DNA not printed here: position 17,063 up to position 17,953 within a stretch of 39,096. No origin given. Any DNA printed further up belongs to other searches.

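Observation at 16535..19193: AT-rich four-gene island (LTD lipoprotein, VTC domain, DUF4956 membrane protein, small beta-barrel): a candidate envelope-spanning polyphosphate system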

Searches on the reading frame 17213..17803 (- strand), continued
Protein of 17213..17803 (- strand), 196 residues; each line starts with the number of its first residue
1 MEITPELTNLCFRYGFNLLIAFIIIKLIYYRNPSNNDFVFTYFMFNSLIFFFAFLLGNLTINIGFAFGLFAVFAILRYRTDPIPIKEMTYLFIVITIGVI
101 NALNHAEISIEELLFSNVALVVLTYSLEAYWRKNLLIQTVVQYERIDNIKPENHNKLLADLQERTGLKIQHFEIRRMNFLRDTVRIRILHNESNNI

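Call 90: search_protein_families(library=pfam, proteins=[L051:5560-6651:+, L051:4273-4767:+, L051:4655-4969:+, L051:4971-5558:+, L051:1639-3606:-], max_evalue=0.01)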
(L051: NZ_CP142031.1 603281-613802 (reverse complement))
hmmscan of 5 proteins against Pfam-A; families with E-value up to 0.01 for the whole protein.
L051:5560-6651:+ (363 aa): 3 families
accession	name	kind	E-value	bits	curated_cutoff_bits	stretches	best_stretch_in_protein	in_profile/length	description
PF07396.17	Porin_O_P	-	2.4e-47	162.4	20.9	1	34-363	5-370/370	Phosphate-selective porin O and P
PF13609.12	Porin_4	-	3.1e-09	37.5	27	1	11-337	1-302/310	Gram-negative porin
PF13505.12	OMP_b-brl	-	0.0038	17.9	28.7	1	253-363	67-175/175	Outer membrane protein beta-barrel domain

L051:4273-4767:+ (164 aa): 1 family
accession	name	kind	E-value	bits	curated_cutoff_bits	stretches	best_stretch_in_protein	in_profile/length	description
PF00932.25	LTD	-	2.9e-07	31.3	34.3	1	41-144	3-107/109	Lamin Tail Domain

L051:4655-4969:+ (104 aa): 1 family
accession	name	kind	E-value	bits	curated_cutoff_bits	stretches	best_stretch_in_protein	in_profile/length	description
PF09359.15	VTC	-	3.3e-05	24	23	1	29-73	191-235/235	VTC domain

L051:4971-5558:+ (195 aa): 1 family
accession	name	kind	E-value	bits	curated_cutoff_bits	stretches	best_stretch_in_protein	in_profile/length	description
PF16316.10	DUF4956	-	1.1e-47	162.3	30.6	1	15-186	1-169/169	Domain of unknown function (DUF4956)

L051:1639-3606:- (655 aa): 0 families

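Call 91: get_annotated_region(hit=H5, flank=5000)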
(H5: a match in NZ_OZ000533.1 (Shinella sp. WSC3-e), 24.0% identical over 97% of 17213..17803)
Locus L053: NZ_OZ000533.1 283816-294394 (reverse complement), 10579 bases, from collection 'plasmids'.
description: Shinella sp. WSC3-e isolate ena-SAMPLE-TAB-28-07-2022-10:23:51:176-5823 plasmid pcSHIWSC3, complete sequence
organism: Shinella sp. WSC3-e (NCBI taxid 3113208)
taxonomy: Bacteria; Pseudomonadota; Alphaproteobacteria; Hyphomicrobiales; Rhizobiaceae; Shinella; Shinella sp. WSC3-e
host: -; source: -; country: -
typing (MOB-suite, as given by PLSDB): non-mobilizable; replicon rep_cluster_515
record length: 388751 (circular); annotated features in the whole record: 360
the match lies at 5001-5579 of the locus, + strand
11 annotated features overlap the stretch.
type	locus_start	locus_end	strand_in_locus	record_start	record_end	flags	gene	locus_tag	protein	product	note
CDS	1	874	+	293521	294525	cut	-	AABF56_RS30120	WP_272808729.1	glycoside hydrolase family 3 N-terminal domain-containing protein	GO:0005975 - carbohydrate metabolic process [Evidence IEA]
CDS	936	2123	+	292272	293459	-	-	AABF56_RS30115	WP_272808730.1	MFS transporter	GO:0055085 - transmembrane transport [Evidence IEA]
CDS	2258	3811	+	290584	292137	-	-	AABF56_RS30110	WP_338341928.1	phospholipase D-like domain-containing protein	-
CDS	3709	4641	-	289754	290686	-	-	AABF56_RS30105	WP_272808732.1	lysylphosphatidylglycerol synthase domain-containing protein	-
CDS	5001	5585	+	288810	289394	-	-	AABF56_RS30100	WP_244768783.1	DUF4956 domain-containing protein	-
CDS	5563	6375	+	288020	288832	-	-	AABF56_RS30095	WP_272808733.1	polyphosphate polymerase domain-containing protein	-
CDS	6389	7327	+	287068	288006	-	-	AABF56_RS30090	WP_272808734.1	esterase-like activity of phytase family protein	-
CDS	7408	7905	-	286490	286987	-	-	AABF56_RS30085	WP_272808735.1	RES domain-containing protein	-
CDS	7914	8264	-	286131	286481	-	-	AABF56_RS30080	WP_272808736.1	MbcA/ParS/Xre antitoxin family protein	-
CDS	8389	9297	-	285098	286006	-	-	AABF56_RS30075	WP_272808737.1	dihydrodipicolinate synthase family protein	GO:0009436 - glyoxylate catabolic process [Evidence IEA]; GO:0071704 - organic substance metabolic process [Evidence ...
CDS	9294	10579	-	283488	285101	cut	-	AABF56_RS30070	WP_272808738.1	GMC family oxidoreductase N-terminal domain-containing protein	-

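Call 92: get_annotated_region(hit=H7, flank=5000)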
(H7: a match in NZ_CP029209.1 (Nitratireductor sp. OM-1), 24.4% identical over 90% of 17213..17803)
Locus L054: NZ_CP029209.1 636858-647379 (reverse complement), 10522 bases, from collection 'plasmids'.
description: Nitratireductor sp. OM-1 plasmid pOM-1, complete sequence
organism: Nitratireductor sp. OM-1 (NCBI taxid 1756988)
taxonomy: Bacteria; Pseudomonadota; Alphaproteobacteria; Hyphomicrobiales; Phyllobacteriaceae; Nitratireductor; Nitratireductor sp. OM-1
host: -; source: -; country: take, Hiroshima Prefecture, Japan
typing (MOB-suite, as given by PLSDB): non-mobilizable
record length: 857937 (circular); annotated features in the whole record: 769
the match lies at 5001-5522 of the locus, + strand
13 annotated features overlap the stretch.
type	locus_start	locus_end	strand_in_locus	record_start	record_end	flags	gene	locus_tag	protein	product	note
CDS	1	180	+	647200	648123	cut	-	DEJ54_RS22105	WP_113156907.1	NAD(P)-dependent oxidoreductase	-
CDS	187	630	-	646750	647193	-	-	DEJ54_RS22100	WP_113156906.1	PACE efflux transporter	-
CDS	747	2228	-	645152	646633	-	-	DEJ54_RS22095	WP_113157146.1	S8 family serine peptidase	-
CDS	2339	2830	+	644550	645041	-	-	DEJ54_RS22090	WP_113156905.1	RNA polymerase sigma factor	GO:0006352 - DNA-templated transcription initiation [Evidence IEA]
CDS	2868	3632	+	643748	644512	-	-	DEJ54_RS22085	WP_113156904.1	anti-sigma factor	-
CDS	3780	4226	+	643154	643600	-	msrB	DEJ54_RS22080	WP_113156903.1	peptide-methionine (R)-S-oxide reductase MsrB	GO:0030091 - protein repair [Evidence IEA]; GO:0006979 - response to oxidative stress [Evidence IEA]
CDS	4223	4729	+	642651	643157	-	msrA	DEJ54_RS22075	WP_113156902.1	peptide-methionine (S)-S-oxide reductase MsrA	GO:0030091 - protein repair [Evidence IEA]; GO:0006979 - response to oxidative stress [Evidence IEA]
CDS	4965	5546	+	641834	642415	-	-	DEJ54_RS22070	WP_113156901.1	DUF4956 domain-containing protein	-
CDS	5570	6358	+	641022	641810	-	-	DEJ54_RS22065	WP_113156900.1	polyphosphate polymerase domain-containing protein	-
CDS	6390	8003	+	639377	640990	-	-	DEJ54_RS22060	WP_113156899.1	inorganic phosphate transporter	-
CDS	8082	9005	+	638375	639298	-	-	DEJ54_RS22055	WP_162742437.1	esterase-like activity of phytase family protein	-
CDS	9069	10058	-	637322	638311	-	-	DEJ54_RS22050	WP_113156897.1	ABC transporter substrate-binding protein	-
CDS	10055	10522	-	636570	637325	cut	-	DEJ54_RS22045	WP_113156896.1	ABC transporter ATP-binding protein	-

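Call 93: get_annotated_region(hit=H8, flank=5000)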
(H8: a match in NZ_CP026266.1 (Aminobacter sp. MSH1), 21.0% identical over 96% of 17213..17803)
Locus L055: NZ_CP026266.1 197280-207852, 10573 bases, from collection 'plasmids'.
description: Aminobacter sp. MSH1 plasmid pAM01, complete sequence
organism: Aminobacter sp. MSH1 (NCBI taxid 374606)
taxonomy: Bacteria; Pseudomonadota; Alphaproteobacteria; Hyphomicrobiales; Phyllobacteriaceae; Aminobacter; Aminobacter sp. MSH1
host: -; source: bacterial isolate,soil from courtyard of a former plant nursery located above a BAM-contaminated aquifer; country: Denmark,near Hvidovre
typing (MOB-suite, as given by PLSDB): non-mobilizable
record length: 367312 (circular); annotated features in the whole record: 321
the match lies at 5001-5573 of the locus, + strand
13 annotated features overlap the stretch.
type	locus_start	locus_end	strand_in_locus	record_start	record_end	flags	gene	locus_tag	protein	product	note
CDS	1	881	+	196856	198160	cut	glyA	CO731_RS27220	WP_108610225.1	serine hydroxymethyltransferase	GO:0019264 - glycine biosynthetic process from serine [Evidence IEA]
CDS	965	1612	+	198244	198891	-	-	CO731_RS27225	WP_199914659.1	response regulator transcription factor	GO:0000160 - phosphorelay signal transduction system [Evidence IEA]; GO:0006355 - regulation of DNA-templated ...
CDS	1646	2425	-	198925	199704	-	-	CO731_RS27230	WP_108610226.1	anti-sigma factor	-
CDS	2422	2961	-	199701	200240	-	-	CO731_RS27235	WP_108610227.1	RNA polymerase sigma factor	GO:0006352 - DNA-templated transcription initiation [Evidence IEA]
CDS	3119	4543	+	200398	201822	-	-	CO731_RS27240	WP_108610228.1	S8 family serine peptidase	-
CDS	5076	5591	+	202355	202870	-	-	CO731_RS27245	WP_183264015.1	DUF4956 domain-containing protein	-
CDS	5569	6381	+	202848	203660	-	-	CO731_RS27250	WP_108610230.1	polyphosphate polymerase domain-containing protein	-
CDS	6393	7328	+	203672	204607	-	-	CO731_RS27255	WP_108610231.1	esterase-like activity of phytase family protein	-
CDS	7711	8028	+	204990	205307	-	-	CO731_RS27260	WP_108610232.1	hypothetical protein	-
CDS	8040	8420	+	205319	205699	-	-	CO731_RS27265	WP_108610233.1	hypothetical protein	-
CDS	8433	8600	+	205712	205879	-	-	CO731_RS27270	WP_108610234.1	hypothetical protein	-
CDS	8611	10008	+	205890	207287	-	-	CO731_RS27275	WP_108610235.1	amino acid permease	GO:0055085 - transmembrane transport [Evidence IEA]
CDS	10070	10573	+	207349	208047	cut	-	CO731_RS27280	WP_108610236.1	hypothetical protein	-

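Call 94: find_related_loci(query=L051:4971-5558:+, collection=metagenome_contigs, flank=6000)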
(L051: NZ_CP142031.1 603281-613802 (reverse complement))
Query L051:4971-5558:+ (195 aa) in metagenome_contigs; peptide patterns used: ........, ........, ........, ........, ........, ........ (x = any residue, [..] = any of these).
600 stretches matched a pattern (row limit reached: there are more); 570 encode a relative of the query (tblastn E <= 1e-3); the best 80 are kept; 80 distinct loci.
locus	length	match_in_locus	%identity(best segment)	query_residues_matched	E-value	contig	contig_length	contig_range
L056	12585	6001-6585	98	1-195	2e-126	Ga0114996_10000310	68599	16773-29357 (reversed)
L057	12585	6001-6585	97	1-195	1e-124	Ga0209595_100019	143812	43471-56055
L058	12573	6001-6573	76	1-191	4e-100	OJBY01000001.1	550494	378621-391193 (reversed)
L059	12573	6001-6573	73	1-191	1e-97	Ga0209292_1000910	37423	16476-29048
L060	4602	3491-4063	77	1-191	8e-97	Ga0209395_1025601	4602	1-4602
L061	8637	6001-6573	72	1-191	2e-89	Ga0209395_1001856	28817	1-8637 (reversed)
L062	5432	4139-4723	65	1-195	1e-84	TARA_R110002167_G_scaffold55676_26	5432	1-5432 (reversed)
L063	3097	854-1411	68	8-193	2e-85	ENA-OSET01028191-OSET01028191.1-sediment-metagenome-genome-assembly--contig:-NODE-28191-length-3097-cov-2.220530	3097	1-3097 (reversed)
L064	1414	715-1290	58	1-192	1e-78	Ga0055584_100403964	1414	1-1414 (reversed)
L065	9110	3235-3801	54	1-189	1e-63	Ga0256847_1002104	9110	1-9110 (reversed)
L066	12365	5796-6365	53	1-190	1e-60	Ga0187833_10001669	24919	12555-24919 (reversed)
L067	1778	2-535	56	22-194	1e-61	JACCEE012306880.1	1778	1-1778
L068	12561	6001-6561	51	2-189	3e-59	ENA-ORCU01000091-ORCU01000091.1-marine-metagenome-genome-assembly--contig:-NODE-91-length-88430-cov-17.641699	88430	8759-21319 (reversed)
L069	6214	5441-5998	53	8-193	6e-58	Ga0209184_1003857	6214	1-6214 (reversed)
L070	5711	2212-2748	54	8-186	2e-57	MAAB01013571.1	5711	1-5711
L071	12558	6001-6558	52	8-193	5e-57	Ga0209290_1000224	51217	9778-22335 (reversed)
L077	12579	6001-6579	48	8-193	2e-53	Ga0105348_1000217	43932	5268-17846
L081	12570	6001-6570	47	2-192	3e-50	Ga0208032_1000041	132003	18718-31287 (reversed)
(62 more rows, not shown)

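Call 97: search_protein_families(library=pfam, proteins=[L058:6624-7724:+, L065:3887-4993:+, L066:6143-7534:+, L071:6628-7776:+, L077:6627-7778:+, L081:6570-7691:+, L054:6390-8003:+, L054:8082-9005:+, L056:2449-5007:+, L071:3364-5136:+], max_evalue=0.001)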
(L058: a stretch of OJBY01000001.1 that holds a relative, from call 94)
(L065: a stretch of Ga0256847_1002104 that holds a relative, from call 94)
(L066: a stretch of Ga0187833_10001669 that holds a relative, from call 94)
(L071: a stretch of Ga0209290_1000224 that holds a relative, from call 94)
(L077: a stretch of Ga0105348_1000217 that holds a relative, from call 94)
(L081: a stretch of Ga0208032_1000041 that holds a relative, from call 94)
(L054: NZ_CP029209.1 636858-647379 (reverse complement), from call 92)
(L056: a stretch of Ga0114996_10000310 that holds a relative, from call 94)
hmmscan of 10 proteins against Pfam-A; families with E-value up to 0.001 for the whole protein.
L058:6624-7724:+ (366 aa): 2 families
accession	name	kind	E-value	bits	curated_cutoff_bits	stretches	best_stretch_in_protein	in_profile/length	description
PF07396.17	Porin_O_P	-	3.8e-48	165.1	20.9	1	37-366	2-370/370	Phosphate-selective porin O and P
PF13609.12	Porin_4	-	6.3e-09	36.5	27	1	20-339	7-301/310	Gram-negative porin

L065:3887-4993:+ (368 aa): 1 family
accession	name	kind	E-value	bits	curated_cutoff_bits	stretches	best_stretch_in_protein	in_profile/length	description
PF07396.17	Porin_O_P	-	7.1e-43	147.7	20.9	1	36-368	7-370/370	Phosphate-selective porin O and P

L066:6143-7534:+ (463 aa): 1 family
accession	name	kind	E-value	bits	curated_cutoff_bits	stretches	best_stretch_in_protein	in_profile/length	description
PF07396.17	Porin_O_P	-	1.2e-38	133.8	20.9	1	135-463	17-370/370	Phosphate-selective porin O and P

L071:6628-7776:+ (382 aa): 1 family
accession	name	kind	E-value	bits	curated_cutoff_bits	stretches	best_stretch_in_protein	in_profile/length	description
PF07396.17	Porin_O_P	-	1.7e-46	159.6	20.9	1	35-382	1-370/370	Phosphate-selective porin O and P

L077:6627-7778:+ (383 aa): 1 family
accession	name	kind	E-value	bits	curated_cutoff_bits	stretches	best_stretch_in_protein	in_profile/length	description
PF07396.17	Porin_O_P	-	8.3e-54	183.7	20.9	1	48-383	9-370/370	Phosphate-selective porin O and P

L081:6570-7691:+ (373 aa): 1 family
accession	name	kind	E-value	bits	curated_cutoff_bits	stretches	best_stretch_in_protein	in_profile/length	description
PF07396.17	Porin_O_P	-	1.8e-40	139.8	20.9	1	47-373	14-370/370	Phosphate-selective porin O and P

L054:6390-8003:+ (537 aa): 1 family
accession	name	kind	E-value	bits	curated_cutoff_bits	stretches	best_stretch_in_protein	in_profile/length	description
PF01384.25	PHO4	-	1.7e-106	356.6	33.7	1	79-525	1-350/350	Phosphate transporter family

L054:8082-9005:+ (307 aa): 1 family
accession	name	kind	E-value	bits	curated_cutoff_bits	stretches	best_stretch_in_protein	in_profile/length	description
PF13449.12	Phytase-like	-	1.3e-28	101.2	27.6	1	44-286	4-282/284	Esterase-like activity of phytase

L056:2449-5007:+ (852 aa): 2 families
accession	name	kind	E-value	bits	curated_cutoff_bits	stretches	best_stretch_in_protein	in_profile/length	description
PF08757.17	CotH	-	2.6e-63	214.9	23.8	1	509-828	1-318/322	CotH kinase protein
PF00932.25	LTD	-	1.4e-33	116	34.3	3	194-291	6-108/109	Lamin Tail Domain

L071:3364-5136:+ (590 aa): 1 family
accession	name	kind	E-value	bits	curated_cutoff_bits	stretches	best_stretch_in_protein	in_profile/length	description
PF08757.17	CotH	-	6.9e-38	131.4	23.8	1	119-375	12-283/322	CotH kinase protein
